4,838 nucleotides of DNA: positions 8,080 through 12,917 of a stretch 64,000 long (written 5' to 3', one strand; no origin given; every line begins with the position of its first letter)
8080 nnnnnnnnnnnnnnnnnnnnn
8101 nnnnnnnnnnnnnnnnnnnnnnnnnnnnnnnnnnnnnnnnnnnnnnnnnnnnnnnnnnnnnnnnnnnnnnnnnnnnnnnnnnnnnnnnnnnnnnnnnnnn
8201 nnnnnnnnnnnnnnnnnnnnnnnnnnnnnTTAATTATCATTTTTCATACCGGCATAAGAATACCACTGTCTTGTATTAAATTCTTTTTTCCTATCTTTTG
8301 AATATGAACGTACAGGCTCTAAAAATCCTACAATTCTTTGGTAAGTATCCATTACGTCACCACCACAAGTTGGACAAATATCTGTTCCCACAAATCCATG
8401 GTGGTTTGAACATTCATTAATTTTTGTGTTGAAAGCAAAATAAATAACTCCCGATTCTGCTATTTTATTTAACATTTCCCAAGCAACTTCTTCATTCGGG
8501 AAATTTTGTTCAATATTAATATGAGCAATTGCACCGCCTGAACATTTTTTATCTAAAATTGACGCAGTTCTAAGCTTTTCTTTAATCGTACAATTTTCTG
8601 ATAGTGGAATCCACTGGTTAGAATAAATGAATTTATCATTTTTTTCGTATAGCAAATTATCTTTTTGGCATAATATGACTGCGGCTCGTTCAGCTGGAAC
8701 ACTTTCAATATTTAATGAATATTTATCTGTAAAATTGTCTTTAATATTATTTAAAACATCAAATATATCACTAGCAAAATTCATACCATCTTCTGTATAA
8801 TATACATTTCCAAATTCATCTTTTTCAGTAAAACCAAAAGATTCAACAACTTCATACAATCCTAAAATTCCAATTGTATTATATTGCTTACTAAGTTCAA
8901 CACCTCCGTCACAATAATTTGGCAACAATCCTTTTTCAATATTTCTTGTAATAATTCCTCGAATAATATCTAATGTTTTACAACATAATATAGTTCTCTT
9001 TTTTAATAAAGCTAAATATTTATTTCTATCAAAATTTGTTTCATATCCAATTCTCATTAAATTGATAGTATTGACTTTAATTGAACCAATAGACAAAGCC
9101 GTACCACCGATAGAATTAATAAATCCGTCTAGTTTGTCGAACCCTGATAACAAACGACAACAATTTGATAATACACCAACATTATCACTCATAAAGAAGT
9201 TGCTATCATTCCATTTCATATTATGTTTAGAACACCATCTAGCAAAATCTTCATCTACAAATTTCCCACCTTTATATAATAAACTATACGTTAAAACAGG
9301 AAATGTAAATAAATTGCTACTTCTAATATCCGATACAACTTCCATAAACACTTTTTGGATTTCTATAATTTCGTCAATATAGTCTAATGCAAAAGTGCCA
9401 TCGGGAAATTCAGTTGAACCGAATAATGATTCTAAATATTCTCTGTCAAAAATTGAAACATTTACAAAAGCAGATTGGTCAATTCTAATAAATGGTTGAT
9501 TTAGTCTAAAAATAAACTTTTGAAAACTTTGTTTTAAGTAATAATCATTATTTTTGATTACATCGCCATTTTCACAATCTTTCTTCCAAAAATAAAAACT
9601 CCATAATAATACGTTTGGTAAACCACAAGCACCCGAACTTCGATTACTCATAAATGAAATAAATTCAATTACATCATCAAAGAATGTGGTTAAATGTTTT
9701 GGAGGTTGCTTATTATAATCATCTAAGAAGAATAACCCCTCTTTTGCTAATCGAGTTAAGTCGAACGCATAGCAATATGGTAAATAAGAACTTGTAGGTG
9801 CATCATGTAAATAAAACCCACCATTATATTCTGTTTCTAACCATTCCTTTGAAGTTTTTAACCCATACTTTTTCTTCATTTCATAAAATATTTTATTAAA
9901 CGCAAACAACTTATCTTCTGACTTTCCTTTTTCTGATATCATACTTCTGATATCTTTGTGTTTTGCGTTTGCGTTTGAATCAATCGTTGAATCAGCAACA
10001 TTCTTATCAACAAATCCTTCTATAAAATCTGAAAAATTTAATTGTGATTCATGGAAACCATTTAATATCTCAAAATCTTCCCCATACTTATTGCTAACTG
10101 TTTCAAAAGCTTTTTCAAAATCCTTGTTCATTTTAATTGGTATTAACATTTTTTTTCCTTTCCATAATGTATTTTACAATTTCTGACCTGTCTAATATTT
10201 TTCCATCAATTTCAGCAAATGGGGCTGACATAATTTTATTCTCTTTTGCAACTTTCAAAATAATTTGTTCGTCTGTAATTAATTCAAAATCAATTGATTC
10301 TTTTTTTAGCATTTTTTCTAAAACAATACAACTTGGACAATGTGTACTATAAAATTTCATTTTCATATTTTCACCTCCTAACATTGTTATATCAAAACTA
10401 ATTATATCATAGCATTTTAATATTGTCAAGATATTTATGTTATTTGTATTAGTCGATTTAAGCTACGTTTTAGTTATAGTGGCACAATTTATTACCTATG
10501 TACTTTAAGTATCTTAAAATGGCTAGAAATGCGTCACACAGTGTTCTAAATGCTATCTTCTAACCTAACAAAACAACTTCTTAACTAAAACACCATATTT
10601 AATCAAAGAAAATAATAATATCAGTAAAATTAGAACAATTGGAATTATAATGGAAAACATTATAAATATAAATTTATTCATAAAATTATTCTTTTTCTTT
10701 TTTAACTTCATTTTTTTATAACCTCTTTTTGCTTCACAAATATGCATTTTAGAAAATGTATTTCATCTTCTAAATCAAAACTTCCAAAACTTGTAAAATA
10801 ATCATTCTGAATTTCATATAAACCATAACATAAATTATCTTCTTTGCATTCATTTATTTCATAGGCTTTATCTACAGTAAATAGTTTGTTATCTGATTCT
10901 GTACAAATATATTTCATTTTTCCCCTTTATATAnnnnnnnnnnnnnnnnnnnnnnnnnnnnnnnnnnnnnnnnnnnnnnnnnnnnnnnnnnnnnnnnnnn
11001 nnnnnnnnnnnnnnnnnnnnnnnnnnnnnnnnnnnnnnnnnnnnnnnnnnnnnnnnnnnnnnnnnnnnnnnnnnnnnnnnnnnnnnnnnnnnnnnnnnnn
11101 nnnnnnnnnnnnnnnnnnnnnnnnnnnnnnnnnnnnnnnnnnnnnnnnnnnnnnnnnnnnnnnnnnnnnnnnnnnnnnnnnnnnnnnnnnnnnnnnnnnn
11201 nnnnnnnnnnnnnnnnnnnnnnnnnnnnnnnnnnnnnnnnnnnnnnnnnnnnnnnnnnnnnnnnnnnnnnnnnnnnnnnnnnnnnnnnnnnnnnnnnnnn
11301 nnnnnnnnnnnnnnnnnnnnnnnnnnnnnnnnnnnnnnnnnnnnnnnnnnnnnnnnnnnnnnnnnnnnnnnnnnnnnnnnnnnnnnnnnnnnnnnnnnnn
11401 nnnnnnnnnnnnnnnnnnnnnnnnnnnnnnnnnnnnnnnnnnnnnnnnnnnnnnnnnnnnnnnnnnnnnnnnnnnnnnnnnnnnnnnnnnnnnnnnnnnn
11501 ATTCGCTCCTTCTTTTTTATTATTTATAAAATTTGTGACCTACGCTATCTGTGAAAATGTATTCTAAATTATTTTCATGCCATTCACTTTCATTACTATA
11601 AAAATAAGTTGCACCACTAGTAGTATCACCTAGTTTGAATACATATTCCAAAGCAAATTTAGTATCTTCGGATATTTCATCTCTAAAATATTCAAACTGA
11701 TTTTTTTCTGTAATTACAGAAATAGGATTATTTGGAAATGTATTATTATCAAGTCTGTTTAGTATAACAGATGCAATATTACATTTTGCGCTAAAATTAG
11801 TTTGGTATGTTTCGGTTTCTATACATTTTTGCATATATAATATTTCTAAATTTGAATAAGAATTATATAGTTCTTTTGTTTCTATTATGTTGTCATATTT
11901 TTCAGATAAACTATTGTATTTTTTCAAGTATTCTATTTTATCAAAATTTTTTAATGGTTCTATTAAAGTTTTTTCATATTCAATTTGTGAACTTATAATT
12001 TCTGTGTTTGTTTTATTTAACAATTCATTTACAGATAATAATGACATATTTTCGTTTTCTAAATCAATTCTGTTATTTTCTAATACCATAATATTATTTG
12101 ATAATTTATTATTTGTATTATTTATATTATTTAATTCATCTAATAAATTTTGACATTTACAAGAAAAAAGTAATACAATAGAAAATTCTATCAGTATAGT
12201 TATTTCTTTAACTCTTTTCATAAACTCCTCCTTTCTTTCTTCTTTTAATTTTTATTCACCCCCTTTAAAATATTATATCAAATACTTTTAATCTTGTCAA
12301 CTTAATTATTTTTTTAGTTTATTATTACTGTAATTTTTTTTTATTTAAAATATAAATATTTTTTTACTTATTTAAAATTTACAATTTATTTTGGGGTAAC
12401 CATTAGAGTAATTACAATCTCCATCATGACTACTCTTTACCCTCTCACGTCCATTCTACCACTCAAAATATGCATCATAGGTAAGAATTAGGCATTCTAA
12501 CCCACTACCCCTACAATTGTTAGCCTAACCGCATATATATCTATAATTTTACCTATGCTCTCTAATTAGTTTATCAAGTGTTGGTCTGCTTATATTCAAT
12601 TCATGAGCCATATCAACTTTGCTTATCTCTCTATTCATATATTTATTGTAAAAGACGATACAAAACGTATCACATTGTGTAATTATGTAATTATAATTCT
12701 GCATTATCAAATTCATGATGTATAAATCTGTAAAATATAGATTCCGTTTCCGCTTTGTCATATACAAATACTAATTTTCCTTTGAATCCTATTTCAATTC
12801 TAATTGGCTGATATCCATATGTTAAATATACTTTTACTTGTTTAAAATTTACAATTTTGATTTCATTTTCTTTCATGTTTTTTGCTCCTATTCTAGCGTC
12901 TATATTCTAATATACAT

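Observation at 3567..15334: Conserved 50-bp palindromic element present twice (3567-3620 and 15287-15334), bracketing the 11.7-kb leftward early block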

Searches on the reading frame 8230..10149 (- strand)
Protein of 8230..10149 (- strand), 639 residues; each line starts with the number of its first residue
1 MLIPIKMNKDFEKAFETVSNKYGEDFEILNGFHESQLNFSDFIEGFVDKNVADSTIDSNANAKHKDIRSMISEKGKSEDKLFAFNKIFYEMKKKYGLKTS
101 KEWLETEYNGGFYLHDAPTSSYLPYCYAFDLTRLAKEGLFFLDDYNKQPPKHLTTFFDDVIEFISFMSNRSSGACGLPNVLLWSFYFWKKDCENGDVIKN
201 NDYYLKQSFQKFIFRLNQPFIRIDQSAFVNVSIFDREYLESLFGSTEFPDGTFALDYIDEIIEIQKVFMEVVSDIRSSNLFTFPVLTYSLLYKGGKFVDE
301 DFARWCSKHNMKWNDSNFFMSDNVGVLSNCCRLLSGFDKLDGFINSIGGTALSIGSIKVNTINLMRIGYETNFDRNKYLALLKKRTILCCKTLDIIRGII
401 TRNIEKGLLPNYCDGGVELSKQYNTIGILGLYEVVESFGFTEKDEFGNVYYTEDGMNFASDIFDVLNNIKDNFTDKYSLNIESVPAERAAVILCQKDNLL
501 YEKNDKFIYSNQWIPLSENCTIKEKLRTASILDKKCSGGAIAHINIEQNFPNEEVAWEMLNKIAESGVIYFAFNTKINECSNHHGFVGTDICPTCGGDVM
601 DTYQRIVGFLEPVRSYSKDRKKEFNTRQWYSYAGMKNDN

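Call 10: search_protein_families(library=pfam, proteins=[window:8230-10149:-], max_evalue=0.01)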
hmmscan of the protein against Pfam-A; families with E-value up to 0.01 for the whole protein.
window:8230-10149:- (639 aa): 1 family
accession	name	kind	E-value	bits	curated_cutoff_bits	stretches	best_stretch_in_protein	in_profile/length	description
PF13597.11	NRDD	-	3.7e-87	293.7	26.2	1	85-630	14-562/562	Anaerobic ribonucleoside-triphosphate reductase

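Call 11: search_protein_families(library=phrogs, proteins=[window:8230-10149:-], max_evalue=0.001)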
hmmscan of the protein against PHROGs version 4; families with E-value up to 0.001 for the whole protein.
window:8230-10149:- (639 aa): 4 families
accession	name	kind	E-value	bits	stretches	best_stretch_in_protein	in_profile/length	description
phrog_25611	-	DNA, RNA and nucleotide metabolism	4.5e-173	578.5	2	1-333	1-336/978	anaerobic ribonucleoside reductase large subunit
phrog_487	-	moron, auxiliary metabolic gene and host takeover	3e-27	96.1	1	355-628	413-710/718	NrdD-like anaerobic ribonucleotide reductase large subunit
phrog_4218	-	DNA, RNA and nucleotide metabolism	3.3e-12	47.1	1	357-626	35-328/333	anaerobic ribonucleoside reductase large subunit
phrog_29160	-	DNA, RNA and nucleotide metabolism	0.00063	20.9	0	506-611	27-131/158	anaerobic ribonucleoside reductase large subunit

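Call 21: search_dna_similar(query=window:8230-10149:-, collection=phages, mode=protein, max_rows=15)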
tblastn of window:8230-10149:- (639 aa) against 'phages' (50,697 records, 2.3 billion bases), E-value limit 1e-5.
Records with a match: 133; places in all: 138; records where one place covers at least 80% of the query: 67.
Best place of each record, by identity: <60% 133.
By first word of the organism name: Vibrio 58; Aeromonas 26; Prevotella 9; Clostridium 7; uncultured 6; Listeria 6; Bacteriophage 4; Cronobacter 4; Desulfovibrio 2; IAS 2; and 7 more.
By host as written in the record: - 65; Prevotella sp. 9; Aeromonas hydrophila 7; Listeria monocytogenes 6; Aeromonas salmonicida 6; Aeromonas salmonicida subsp. salmonicida 6; Clostridium botulinum type C strain C-Stockholm 2; Aeromonas hydrophila;Aeromonas hydrophilla 2; and 25 more.
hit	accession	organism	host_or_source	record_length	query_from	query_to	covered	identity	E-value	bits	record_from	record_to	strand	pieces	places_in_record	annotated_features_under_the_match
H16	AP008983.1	Clostridium phage c-st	Clostridium botulinum type C strain ...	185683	1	631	99%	44.3%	1e-89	578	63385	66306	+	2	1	putative anaerobic ribonucleotide reductase-related protein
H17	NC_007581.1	Clostridium phage c-st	Clostridium botulinum type C strain ...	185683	1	631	99%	44.3%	1e-89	578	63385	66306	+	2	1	anaerobic ribonucleoside reductase large subunit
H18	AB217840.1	Clostridium botulinum D phage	-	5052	1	631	99%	44.2%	6e-89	576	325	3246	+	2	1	putative anaerobic ribonucleotide reductase large subunit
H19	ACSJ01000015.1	Clostridium phage D-1873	Clostridium botulinum D str. 1873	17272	1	631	99%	44.2%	9e-89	576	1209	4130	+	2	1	anaerobic ribonucleoside-triphosphate reductase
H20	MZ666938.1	Desulfovibrio phage ProddE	Desulfovibrio desulfuricans strain ...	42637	1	634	99%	31.0%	7e-82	288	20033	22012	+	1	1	anaerobic ribonucleoside-triphosphate reductase | terminator | ribosome_binding_site (x2)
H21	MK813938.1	Aeromonas phage 2L372X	Aeromonas hydrophila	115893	26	629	95%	29.0%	2e-57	216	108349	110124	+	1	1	2L372X_198: anaerobic ribonucleoside triphosphate reductase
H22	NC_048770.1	Aeromonas phage 2L372X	Aeromonas hydrophila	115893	26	629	95%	29.0%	2e-57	216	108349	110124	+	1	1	2L372X_198: anaerobic ribonucleoside reductase large subunit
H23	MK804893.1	Aeromonas phage 2L372D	Aeromonas hydrophila;Aeromonas ...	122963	26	629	95%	29.0%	2e-57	216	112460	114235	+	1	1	anaerobic ribonucleoside triphosphate reductase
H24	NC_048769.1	Aeromonas phage 2L372D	Aeromonas hydrophila;Aeromonas ...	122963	26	629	95%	29.0%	2e-57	216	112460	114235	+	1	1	anaerobic ribonucleoside reductase large subunit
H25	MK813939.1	Aeromonas phage 4L372D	Aeromonas hydrophila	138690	26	629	95%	29.0%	2e-57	216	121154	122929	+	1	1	4L372D_216: putative anaerobic ribonucleoside triphosphate reductase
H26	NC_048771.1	Aeromonas phage 4L372D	Aeromonas hydrophila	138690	26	629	95%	29.0%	2e-57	216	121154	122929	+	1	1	4L372D_216: anaerobic ribonucleoside reductase large subunit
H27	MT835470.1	Bacteriophage sp.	human fecal samples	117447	10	633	98%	27.4%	3e-48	188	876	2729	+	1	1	record has no annotation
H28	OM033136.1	Aeromonas phage phiA047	Aeromonas sp.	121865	34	629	93%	28.6%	3e-55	209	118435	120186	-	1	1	nrdD: anaerobic ribonucleoside triphosphate reductase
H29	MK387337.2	Vibrio phage Va1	Vibrio alginolyticus NBRC 15630 = ATCC ...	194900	40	629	92%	28.1%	3e-57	215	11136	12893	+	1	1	anaerobic ribonucleoside-triphosphate reductase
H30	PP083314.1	Vibrio phage VB_VaC_SRILMA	Vibrio alginolyticus CECT 521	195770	40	629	92%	27.9%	2e-57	216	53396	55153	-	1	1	anaerobic ribonucleoside reductase large subunit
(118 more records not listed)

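Call 22: find_related_loci(query=window:8230-10149:-, collection=viral_contigs, flank=10000)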
Query window:8230-10149:- (639 aa) in viral_contigs; peptide patterns used: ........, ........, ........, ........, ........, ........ (x = any residue, [..] = any of these).
104 stretches matched a pattern; 94 encode a relative of the query (tblastn E <= 1e-3); the best 80 are kept; 80 distinct loci.
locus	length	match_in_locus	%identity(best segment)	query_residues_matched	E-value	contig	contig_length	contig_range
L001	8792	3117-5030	83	1-638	0e+0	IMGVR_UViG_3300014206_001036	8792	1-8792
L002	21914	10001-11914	81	1-638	0e+0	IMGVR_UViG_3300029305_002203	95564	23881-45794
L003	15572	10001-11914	80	1-638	0e+0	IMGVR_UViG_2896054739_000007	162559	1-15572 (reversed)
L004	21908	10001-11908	79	3-638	0e+0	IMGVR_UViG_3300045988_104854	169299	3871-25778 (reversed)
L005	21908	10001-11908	79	3-638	0e+0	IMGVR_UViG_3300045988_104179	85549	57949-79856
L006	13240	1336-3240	77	1-635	0e+0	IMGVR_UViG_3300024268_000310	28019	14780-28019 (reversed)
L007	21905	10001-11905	76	1-635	0e+0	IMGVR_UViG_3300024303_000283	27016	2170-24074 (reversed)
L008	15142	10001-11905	76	1-635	0e+0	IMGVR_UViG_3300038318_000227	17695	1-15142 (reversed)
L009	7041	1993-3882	77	1-630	0e+0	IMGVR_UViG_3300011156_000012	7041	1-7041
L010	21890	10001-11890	77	1-630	0e+0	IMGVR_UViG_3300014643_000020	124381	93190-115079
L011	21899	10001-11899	76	1-633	0e+0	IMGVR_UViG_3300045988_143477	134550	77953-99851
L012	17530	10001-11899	76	1-633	0e+0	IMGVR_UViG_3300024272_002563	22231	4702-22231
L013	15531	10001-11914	75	1-638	0e+0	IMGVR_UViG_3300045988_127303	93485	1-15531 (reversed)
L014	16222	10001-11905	75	1-635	0e+0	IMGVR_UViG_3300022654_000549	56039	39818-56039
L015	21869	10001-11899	75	1-633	0e+0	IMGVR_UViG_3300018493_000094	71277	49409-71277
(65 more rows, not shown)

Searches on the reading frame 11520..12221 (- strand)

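Call 10: search_protein_families(library=pfam, proteins=[window:11520-12221:-], max_evalue=0.01)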
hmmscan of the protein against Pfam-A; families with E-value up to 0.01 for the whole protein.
window:11520-12221:- (233 aa): 3 families
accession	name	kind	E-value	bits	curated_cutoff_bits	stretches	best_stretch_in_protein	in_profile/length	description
PF07486.17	Hydrolase_2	-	3.7e-12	47.2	27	1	144-232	5-100/100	Cell Wall Hydrolase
PF16746.10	BAR_3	-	0.0018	18.4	31.7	1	22-115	37-129/235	BAR domain of APPL family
PF02186.21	TFIIE_beta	-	0.0046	17.6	28.1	1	61-101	18-54/66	TFIIE beta subunit core domain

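Call 11: search_protein_families(library=phrogs, proteins=[window:11520-12221:-], max_evalue=0.001)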
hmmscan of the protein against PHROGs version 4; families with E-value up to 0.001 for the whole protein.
window:11520-12221:- (233 aa): 1 family
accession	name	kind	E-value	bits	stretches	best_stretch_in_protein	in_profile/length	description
phrog_14642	-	lysis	9.6e-07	29.5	1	115-208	93-189/215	endolysin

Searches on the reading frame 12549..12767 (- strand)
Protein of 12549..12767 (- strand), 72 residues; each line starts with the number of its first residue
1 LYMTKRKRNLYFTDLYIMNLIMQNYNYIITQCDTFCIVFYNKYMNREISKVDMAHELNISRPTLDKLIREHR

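Call 110: search_protein_families(library=pfam, proteins=[window:12549-12767:-], max_evalue=0.001)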
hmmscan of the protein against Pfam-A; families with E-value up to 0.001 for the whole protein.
window:12549-12767:- (72 aa): 0 families
